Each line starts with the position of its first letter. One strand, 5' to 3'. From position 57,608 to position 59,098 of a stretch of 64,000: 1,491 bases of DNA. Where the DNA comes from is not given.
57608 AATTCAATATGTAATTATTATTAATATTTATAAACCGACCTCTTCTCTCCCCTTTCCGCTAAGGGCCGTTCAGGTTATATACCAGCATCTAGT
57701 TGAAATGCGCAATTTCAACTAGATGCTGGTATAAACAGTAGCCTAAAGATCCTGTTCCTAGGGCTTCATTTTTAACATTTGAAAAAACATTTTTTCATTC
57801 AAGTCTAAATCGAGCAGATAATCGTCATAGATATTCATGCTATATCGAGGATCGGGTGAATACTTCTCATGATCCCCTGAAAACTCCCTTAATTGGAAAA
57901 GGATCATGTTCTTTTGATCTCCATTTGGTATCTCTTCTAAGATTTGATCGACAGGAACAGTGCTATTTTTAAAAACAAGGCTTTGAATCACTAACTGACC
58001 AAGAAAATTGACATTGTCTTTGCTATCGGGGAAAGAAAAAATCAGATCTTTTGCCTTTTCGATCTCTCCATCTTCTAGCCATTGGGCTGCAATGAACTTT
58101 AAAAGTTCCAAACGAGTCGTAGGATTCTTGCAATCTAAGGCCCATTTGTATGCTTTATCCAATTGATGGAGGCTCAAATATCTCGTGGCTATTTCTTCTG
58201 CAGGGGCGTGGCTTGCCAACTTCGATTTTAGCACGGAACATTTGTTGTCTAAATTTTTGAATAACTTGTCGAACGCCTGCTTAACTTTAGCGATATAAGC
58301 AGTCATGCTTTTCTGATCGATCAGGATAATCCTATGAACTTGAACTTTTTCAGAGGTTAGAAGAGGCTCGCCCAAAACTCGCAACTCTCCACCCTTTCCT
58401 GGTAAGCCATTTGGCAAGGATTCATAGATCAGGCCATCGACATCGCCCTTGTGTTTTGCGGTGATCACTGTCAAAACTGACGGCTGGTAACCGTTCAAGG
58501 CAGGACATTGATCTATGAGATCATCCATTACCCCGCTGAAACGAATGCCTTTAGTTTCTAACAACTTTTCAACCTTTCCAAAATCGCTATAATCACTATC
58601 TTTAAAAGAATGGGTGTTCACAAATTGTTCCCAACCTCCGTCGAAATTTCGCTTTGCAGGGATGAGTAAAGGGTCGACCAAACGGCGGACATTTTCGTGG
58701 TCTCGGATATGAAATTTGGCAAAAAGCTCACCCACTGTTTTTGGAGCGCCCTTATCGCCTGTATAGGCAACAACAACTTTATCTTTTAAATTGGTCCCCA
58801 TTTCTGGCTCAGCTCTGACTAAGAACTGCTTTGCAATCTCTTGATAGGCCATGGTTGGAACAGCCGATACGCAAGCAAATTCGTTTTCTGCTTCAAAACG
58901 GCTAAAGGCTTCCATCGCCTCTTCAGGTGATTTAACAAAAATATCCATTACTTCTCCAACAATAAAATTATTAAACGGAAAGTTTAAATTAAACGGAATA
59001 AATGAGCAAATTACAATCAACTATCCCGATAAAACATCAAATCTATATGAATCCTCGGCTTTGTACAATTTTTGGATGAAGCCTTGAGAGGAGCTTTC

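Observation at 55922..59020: Paralog pair of about 400-aa orphan proteins bracketing a Gly/Ala-zipper mini membrane protein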

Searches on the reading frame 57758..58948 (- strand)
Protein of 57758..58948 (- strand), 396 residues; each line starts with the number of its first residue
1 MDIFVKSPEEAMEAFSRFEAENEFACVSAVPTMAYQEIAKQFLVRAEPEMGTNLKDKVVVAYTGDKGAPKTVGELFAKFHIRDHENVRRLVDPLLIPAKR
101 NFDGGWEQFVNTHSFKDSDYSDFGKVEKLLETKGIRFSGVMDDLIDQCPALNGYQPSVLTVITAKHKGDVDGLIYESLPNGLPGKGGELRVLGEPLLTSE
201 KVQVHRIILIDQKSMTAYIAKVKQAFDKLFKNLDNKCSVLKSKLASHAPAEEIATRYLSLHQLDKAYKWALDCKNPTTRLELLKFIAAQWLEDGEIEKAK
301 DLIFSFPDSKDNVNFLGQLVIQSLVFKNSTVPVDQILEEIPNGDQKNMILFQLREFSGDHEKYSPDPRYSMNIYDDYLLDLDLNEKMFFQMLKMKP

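Call 4: search_protein_families(library=pfam, proteins=[window:57758-58948:-], max_evalue=1)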
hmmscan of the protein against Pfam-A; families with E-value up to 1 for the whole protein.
window:57758-58948:- (396 aa): 2 families
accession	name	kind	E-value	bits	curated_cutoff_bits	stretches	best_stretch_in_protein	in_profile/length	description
PF19604.4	DUF6109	-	0.015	14.4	25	1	245-293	510-558/671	Family of unknown function (DUF6109)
PF21292.3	EME1-MUS81_C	-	0.081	13.6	27.4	1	245-286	12-50/74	EME1/MUS81, C-terminal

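Call 7: list_cluster_members(proteins=[P0001, P0003, window:57758-58948:-, window:57300-57557:-])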
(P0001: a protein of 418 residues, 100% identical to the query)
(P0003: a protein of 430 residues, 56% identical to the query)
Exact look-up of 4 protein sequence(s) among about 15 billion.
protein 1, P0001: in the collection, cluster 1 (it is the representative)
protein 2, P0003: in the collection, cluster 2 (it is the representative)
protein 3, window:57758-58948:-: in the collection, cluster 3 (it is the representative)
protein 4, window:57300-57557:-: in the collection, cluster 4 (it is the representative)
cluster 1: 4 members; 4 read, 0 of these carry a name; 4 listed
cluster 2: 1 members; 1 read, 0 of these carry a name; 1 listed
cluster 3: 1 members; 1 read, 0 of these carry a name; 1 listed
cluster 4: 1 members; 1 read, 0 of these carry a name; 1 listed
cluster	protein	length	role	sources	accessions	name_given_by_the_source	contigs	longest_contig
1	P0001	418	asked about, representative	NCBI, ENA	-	-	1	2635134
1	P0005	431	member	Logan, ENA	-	-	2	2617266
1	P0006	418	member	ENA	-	-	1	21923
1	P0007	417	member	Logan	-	-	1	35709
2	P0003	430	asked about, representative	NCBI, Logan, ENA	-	-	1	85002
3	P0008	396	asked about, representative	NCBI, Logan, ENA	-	-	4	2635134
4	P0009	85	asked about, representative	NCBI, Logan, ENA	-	-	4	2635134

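Call 11: find_homologous_proteins(query=window:57758-58948:-, max_evalue=0.01)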
Query window:57758-58948:- (396 aa): 1 proteins with E <= 0.01 among 2822 candidates.
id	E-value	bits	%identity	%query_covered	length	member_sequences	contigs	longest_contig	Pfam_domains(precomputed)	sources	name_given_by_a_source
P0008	5.8e-265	896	100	100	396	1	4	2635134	-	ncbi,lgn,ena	-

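Call 50: search_protein_families(library=ncbifam, proteins=[P0008, P0009], max_evalue=1)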
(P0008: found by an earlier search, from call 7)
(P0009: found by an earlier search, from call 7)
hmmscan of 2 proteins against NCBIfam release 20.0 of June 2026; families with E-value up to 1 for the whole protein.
P0008 (396 aa): 1 family
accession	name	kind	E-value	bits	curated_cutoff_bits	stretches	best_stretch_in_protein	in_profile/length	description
NF053563.1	Rkd4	equivalog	0.086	10.9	860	1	205-265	149-209/747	arcadin-4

P0009 (85 aa): 0 families

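Call 82: search_protein_families(library=pfam, proteins=[P0005], max_evalue=0.01)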
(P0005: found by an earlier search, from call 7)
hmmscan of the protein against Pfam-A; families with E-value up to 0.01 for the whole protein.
P0005 (431 aa): 0 families

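Call 95: search_protein_families(library=padloc, proteins=[P0005, P0008, P0009], max_evalue=0.1)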
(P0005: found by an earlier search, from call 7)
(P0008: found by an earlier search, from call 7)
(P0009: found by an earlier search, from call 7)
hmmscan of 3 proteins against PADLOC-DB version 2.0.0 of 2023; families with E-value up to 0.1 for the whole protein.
P0005 (431 aa): 0 families

P0008 (396 aa): 0 families

P0009 (85 aa): 0 families
